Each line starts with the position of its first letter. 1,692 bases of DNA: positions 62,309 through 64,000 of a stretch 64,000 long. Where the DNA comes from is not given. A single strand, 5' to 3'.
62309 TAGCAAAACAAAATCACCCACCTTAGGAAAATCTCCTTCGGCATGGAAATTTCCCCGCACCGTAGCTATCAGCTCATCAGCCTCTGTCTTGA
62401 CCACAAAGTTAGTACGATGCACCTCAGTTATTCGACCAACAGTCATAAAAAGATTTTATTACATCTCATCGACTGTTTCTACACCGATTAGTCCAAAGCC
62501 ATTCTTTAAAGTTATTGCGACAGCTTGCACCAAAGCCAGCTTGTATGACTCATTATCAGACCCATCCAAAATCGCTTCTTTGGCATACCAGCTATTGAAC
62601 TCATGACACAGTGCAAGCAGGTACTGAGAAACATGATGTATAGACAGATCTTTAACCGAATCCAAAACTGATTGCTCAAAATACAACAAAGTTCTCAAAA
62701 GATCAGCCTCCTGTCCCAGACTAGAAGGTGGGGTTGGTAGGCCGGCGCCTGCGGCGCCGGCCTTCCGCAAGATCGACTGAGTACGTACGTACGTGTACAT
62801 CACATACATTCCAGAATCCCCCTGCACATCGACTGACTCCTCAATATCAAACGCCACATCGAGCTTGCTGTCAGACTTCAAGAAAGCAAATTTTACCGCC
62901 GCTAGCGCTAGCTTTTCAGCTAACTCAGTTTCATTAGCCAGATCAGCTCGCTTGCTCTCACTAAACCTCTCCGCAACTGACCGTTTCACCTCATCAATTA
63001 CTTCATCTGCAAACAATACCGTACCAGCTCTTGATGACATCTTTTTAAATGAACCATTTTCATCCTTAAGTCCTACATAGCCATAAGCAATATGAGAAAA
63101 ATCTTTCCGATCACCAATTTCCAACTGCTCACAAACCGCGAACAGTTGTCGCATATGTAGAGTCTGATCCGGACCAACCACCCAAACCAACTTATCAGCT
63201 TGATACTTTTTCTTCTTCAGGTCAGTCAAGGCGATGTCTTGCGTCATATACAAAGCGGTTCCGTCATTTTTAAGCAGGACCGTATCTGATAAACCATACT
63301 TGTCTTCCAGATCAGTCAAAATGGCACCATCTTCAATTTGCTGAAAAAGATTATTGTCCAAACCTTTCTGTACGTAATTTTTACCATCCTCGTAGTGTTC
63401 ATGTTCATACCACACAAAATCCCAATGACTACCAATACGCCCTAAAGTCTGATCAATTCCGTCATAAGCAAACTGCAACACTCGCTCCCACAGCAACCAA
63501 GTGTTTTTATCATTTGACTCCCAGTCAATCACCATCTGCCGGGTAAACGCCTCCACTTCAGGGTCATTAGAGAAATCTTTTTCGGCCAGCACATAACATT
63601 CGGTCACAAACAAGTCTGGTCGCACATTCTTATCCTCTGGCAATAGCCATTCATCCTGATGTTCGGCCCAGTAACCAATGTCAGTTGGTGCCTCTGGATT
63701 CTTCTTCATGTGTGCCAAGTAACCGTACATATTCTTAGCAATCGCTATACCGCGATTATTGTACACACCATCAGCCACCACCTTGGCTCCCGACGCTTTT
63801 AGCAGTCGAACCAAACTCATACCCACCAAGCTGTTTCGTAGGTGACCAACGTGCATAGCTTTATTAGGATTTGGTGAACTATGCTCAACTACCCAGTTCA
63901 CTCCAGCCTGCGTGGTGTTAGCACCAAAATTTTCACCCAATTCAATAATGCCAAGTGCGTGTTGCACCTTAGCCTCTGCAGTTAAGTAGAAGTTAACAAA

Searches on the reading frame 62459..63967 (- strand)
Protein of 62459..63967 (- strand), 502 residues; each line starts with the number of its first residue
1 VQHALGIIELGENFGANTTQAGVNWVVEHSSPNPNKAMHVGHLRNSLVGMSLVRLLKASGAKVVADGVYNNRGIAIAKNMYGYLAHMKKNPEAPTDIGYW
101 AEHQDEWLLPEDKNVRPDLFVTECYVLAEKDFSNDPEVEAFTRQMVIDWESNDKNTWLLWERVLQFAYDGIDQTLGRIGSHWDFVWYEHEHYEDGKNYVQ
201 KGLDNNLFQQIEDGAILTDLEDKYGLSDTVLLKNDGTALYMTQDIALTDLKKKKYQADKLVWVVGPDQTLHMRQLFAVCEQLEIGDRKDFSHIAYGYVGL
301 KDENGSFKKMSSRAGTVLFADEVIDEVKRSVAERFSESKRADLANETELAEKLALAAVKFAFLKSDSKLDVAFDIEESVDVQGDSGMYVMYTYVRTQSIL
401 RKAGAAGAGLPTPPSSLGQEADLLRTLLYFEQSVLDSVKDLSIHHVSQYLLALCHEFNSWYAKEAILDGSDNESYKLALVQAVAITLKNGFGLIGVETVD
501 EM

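Call 50: search_protein_families(library=pfam, proteins=[window:62459-63967:-], max_evalue=0.0001)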
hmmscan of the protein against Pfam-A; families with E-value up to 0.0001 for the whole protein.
window:62459-63967:- (502 aa): 2 families
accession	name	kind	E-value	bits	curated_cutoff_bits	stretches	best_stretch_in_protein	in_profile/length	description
PF00750.26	tRNA-synt_1d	-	1e-36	127.1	23.3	2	122-374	98-348/349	tRNA synthetases class I (R), catalytic domain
PF05746.21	DALR_1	-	1.3e-25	90.2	22.3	1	389-502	1-117/117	DALR anticodon binding domain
